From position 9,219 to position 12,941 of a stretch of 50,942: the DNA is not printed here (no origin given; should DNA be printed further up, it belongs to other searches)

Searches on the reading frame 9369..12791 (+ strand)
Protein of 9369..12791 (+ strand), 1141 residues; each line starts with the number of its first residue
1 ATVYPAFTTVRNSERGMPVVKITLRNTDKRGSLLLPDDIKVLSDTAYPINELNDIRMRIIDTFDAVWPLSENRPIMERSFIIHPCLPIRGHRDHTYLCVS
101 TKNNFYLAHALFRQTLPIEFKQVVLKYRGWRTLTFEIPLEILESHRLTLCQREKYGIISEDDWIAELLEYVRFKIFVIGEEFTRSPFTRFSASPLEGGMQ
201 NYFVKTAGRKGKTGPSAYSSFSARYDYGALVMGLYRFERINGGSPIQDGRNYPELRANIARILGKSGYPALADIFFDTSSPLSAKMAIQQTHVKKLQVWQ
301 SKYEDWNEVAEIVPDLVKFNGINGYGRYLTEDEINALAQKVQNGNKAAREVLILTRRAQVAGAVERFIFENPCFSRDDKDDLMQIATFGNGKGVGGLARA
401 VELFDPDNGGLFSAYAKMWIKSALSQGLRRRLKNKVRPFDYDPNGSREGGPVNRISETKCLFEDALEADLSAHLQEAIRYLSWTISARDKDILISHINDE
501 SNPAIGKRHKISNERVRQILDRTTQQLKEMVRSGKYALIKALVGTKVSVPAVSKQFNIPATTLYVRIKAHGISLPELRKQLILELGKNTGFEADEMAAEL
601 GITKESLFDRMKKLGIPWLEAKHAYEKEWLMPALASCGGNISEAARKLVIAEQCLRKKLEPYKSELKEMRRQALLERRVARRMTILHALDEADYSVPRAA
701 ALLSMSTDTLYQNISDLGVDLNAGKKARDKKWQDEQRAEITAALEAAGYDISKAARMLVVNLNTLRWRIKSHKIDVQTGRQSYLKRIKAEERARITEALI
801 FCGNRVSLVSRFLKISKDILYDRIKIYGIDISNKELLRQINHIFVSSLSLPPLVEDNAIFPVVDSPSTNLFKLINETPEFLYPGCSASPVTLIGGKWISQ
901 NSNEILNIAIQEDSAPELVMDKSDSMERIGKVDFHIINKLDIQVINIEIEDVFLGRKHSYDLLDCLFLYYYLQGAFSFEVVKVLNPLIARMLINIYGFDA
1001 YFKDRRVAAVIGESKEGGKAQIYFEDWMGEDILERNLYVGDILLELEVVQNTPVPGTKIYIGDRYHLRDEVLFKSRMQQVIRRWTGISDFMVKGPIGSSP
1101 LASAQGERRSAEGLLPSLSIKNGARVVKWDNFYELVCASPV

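Call 9: search_protein_families(library=pfam, proteins=[window:9369-12791:+], max_evalue=0.01)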
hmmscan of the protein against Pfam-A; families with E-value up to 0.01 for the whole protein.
window:9369-12791:+ (1141 aa): 8 families
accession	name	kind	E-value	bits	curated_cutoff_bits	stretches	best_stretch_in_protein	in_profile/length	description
PF02954.25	HTH_8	-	6.8e-25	87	22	2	736-770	6-40/42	Bacterial regulatory protein, Fis family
PF13384.12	HTH_23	-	4.8e-08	33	24.6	0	677-714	2-38/50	Homeodomain-like domain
PF13518.12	HTH_28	-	4.2e-06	27.2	25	0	628-656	4-30/52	Helix-turn-helix domain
PF13556.12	HTH_30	-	3.7e-05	23.9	27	0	634-660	8-34/59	PucR C-terminal helix-turn-helix domain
PF04545.22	Sigma70_r4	-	0.00016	21.6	24.1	1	505-529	26-50/50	Sigma-70, region 4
PF01527.26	HTH_Tnp_1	-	0.00021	21.9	24.1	0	728-787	3-60/75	Transposase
PF04542.20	Sigma70_r2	-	0.0012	19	24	1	375-431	19-68/71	Sigma-70 region 2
PF13551.12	HTH_29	-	0.0089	16.5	28.1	0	682-714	1-33/64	Winged helix-turn helix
